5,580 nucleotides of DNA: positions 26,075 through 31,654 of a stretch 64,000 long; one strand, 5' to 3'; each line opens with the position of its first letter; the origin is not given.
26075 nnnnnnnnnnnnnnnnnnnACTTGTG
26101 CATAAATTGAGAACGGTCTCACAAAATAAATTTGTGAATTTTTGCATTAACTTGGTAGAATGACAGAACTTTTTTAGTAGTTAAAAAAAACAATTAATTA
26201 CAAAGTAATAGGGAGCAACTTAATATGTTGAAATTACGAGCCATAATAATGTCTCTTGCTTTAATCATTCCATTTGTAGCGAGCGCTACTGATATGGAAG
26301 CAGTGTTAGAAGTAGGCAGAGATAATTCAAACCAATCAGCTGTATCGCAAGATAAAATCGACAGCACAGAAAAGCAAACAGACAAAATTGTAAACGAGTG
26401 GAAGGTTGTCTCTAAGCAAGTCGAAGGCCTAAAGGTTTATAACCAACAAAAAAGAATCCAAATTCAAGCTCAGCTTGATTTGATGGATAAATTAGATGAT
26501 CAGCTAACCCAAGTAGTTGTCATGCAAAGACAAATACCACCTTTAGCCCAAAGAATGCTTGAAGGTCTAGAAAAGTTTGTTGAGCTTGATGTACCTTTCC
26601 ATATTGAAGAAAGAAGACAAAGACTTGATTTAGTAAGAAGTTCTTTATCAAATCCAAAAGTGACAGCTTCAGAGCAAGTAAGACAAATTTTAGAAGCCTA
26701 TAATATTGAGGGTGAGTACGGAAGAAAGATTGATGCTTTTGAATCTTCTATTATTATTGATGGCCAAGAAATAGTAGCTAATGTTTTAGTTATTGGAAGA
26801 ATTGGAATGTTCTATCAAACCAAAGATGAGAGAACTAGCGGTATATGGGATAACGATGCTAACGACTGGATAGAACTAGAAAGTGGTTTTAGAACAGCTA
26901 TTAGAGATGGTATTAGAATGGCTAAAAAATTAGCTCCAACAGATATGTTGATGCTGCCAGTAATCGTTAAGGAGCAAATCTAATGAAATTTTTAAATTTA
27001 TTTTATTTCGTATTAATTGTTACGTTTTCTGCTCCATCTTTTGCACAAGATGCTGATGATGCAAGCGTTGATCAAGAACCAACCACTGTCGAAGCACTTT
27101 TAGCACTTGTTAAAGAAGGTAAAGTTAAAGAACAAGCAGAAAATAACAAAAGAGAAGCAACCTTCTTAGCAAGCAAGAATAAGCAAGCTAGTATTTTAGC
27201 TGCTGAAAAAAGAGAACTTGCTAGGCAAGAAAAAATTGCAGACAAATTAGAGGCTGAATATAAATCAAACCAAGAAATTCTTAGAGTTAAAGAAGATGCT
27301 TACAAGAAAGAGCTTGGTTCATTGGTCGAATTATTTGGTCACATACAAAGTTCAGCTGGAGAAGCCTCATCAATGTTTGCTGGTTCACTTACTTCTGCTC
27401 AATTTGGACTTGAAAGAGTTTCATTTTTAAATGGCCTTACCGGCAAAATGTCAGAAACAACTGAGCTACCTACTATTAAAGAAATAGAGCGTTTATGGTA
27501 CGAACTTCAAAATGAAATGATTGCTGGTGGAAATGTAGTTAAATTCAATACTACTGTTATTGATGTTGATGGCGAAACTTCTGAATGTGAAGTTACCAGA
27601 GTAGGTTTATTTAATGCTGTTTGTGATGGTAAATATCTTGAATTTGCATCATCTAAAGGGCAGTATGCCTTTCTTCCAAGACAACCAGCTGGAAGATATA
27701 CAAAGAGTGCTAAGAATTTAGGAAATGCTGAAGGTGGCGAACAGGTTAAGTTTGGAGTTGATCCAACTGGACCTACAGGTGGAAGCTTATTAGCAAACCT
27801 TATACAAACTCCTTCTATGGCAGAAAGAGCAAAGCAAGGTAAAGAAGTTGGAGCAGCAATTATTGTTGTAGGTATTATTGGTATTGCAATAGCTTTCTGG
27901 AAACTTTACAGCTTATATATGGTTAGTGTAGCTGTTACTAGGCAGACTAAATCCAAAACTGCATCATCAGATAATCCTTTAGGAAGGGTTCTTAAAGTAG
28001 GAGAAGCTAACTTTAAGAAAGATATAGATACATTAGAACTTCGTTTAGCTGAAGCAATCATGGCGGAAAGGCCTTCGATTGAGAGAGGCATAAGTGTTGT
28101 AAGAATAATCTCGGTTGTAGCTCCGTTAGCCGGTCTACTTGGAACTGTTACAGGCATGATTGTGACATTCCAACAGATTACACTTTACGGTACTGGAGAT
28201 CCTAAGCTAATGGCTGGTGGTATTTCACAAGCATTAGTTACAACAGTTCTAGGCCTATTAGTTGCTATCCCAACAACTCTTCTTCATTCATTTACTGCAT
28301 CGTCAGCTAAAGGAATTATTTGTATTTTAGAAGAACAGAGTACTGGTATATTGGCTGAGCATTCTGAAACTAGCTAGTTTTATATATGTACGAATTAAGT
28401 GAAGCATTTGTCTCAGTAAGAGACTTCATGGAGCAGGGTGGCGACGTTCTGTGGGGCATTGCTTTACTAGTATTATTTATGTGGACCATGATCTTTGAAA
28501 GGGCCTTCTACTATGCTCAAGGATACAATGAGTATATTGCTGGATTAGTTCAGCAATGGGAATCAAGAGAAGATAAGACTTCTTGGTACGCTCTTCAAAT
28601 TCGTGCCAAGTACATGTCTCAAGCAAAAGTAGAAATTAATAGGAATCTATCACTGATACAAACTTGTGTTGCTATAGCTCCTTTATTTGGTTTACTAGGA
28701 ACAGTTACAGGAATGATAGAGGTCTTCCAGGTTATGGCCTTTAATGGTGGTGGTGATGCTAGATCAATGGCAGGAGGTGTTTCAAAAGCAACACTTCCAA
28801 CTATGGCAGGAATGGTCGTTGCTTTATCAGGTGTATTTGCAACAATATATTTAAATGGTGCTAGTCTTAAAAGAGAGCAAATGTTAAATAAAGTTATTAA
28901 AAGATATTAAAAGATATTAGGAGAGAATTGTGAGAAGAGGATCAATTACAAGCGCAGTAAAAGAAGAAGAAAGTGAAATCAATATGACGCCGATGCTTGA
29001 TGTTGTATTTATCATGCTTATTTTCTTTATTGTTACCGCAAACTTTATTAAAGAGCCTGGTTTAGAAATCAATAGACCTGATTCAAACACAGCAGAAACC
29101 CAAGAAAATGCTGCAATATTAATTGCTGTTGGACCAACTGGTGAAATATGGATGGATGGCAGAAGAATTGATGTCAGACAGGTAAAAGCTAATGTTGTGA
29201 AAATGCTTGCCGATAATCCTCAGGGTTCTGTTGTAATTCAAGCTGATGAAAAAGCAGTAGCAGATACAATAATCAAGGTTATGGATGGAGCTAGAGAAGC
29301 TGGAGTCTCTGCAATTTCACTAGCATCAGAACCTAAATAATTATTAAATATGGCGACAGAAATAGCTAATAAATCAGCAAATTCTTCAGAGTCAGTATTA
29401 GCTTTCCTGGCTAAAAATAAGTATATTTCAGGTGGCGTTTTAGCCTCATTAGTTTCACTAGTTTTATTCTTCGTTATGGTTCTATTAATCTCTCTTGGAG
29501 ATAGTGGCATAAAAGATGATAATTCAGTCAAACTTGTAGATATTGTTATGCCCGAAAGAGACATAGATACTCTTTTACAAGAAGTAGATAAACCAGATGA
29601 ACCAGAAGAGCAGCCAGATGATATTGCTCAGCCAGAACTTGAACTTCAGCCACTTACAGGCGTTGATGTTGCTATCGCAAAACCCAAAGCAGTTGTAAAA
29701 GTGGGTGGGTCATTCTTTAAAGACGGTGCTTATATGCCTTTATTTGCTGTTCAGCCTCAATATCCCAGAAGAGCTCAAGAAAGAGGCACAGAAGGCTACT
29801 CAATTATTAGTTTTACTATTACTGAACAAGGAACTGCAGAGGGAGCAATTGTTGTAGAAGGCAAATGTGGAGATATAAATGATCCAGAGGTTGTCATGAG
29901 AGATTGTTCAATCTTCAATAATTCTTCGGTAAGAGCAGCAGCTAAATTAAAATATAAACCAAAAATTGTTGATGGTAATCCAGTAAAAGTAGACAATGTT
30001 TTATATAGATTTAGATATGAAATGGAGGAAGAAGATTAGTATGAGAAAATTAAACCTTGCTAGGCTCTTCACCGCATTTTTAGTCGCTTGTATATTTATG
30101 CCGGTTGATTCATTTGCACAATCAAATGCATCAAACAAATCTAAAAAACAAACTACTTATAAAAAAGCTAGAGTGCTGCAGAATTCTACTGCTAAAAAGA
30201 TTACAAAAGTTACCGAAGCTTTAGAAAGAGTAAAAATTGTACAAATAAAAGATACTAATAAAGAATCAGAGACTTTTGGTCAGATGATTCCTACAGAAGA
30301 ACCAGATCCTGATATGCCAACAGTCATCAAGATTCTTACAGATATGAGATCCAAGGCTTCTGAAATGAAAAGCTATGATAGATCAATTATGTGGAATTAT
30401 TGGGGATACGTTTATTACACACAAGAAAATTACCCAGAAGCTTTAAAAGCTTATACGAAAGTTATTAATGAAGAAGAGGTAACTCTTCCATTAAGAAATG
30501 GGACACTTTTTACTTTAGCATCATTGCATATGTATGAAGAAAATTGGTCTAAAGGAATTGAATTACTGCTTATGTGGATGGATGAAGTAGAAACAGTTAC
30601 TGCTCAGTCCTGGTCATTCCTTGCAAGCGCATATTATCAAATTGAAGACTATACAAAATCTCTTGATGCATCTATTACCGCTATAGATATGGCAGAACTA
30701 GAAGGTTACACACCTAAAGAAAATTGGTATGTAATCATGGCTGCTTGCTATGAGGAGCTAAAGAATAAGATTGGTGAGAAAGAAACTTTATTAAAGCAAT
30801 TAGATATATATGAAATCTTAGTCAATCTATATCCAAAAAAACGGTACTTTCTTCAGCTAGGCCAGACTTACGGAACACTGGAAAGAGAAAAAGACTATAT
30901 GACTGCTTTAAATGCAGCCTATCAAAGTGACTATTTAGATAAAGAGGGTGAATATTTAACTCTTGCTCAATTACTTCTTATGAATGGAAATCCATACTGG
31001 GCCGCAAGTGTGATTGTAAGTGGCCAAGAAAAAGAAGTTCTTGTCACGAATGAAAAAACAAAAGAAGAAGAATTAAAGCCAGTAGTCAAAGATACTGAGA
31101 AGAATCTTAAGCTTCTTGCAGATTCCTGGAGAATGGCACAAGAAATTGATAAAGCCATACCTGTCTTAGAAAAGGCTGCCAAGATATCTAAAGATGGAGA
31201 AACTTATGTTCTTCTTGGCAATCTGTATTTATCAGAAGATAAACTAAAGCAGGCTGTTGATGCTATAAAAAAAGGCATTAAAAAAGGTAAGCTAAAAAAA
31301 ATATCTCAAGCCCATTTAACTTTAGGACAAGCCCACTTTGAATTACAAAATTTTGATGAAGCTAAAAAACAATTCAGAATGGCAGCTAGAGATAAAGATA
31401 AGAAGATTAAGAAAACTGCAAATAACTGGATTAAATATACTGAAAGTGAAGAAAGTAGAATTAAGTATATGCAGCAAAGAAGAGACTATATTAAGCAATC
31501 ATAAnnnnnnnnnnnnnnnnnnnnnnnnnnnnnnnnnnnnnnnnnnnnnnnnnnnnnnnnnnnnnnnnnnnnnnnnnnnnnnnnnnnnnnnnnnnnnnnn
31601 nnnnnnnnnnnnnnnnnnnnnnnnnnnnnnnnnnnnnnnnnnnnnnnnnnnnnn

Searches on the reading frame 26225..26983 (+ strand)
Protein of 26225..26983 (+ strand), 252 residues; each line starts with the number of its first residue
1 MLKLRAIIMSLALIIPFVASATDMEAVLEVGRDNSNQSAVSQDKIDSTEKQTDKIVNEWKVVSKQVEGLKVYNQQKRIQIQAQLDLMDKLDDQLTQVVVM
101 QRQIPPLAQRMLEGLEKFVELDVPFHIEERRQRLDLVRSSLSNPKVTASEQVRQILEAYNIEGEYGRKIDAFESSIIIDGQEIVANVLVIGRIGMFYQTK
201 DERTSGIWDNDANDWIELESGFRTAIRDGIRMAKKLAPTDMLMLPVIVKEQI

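Call 46: search_protein_families(library=pfam, proteins=[window:26225-26983:+], max_evalue=0.0001)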
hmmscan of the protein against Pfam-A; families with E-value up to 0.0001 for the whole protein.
window:26225-26983:+ (252 aa): 1 family
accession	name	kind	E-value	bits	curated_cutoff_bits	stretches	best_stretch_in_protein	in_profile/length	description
PF11932.13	DUF3450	-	1.8e-67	227.6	32.6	1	11-246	5-240/241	Protein of unknown function (DUF3450)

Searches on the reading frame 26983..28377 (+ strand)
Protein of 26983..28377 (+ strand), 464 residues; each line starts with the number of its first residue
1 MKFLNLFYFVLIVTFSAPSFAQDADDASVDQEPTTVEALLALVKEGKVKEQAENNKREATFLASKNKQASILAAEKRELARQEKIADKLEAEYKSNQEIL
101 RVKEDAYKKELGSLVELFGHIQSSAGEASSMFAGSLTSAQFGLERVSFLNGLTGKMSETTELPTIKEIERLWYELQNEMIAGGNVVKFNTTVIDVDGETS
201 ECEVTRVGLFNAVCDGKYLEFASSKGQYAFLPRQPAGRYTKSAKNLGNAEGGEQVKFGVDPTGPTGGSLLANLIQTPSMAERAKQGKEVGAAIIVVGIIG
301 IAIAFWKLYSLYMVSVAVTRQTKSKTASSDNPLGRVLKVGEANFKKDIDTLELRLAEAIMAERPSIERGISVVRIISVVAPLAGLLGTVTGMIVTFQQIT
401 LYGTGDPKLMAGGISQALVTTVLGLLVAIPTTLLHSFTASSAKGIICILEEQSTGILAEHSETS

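Call 46: search_protein_families(library=pfam, proteins=[window:26983-28377:+], max_evalue=0.0001)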
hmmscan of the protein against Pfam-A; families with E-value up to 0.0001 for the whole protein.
window:26983-28377:+ (464 aa): 1 family
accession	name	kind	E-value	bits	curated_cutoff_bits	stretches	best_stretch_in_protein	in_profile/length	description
PF01618.21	MotA_ExbB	-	1.1e-26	93.5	22.9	1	330-446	3-122/127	MotA/TolQ/ExbB proton channel family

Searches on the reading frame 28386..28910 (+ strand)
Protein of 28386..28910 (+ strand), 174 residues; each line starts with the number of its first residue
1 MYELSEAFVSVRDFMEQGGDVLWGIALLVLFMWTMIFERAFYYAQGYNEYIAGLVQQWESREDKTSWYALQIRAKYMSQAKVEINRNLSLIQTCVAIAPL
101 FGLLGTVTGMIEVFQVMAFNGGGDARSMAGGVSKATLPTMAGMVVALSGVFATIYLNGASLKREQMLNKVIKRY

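Call 46: search_protein_families(library=pfam, proteins=[window:28386-28910:+], max_evalue=0.0001)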
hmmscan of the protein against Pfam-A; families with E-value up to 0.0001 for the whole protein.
window:28386-28910:+ (174 aa): 1 family
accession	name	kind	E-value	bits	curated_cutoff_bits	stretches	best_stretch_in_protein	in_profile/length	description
PF01618.21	MotA_ExbB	-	1.2e-20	74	22.9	1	68-164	26-122/127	MotA/TolQ/ExbB proton channel family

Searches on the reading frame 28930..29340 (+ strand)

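Call 46: search_protein_families(library=pfam, proteins=[window:28930-29340:+], max_evalue=0.0001)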
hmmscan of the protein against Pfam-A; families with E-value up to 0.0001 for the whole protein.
window:28930-29340:+ (136 aa): 1 family
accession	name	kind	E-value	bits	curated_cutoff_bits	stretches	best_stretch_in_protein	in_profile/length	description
PF02472.21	ExbD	-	2.6e-33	115.3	25.4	1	11-135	2-127/128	Biopolymer transport protein ExbD/TolR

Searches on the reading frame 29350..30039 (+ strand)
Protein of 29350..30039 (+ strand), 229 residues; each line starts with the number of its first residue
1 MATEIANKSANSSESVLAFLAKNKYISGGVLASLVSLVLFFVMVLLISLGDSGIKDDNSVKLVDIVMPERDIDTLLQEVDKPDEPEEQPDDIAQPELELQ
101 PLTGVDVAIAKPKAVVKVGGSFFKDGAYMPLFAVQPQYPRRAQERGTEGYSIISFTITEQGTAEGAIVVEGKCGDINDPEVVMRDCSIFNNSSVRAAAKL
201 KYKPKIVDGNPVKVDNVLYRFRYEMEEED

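Call 46: search_protein_families(library=pfam, proteins=[window:29350-30039:+], max_evalue=0.0001)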
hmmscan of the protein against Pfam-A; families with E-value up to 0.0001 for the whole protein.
window:29350-30039:+ (229 aa): 1 family
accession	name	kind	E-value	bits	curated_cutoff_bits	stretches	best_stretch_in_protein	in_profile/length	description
PF03544.19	TonB_C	-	5.7e-13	49.6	24.6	1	135-223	2-77/79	Gram-negative bacterial TonB protein C-terminal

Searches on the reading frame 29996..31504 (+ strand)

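Call 46: search_protein_families(library=pfam, proteins=[window:29996-31504:+], max_evalue=0.0001)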
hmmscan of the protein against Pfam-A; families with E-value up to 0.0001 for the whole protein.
window:29996-31504:+ (502 aa): 9 families
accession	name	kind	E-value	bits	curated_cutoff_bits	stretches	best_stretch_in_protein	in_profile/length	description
PF07719.23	TPR_2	-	2.6e-17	61.9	27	0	133-158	4-29/34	Tetratricopeptide repeat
PF00515.34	TPR_1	-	4e-14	52.2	27.8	0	133-157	4-28/34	Tetratricopeptide repeat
PF13424.12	TPR_12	-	1e-11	45.3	30.1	0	401-463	10-71/77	Tetratricopeptide repeat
PF13432.12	TPR_16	-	2.7e-09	37.7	32.7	0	406-465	2-59/65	Tetratricopeptide repeat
PF12895.13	ANAPC3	-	5.8e-09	36.5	27.2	1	382-457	3-76/82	Anaphase-promoting complex, cyclosome, subunit 3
PF13181.12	TPR_8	-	1.1e-08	35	25.7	0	402-429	2-29/34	Tetratricopeptide repeat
PF14559.12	TPR_19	-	9.1e-08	32.8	25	0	381-428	4-52/68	Tetratricopeptide repeat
PF13428.12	TPR_14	-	1.9e-07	31.5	23.5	0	439-465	3-29/44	Tetratricopeptide repeat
PF13176.12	TPR_7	-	4.8e-05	23.6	27.9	0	404-433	2-33/36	Tetratricopeptide repeat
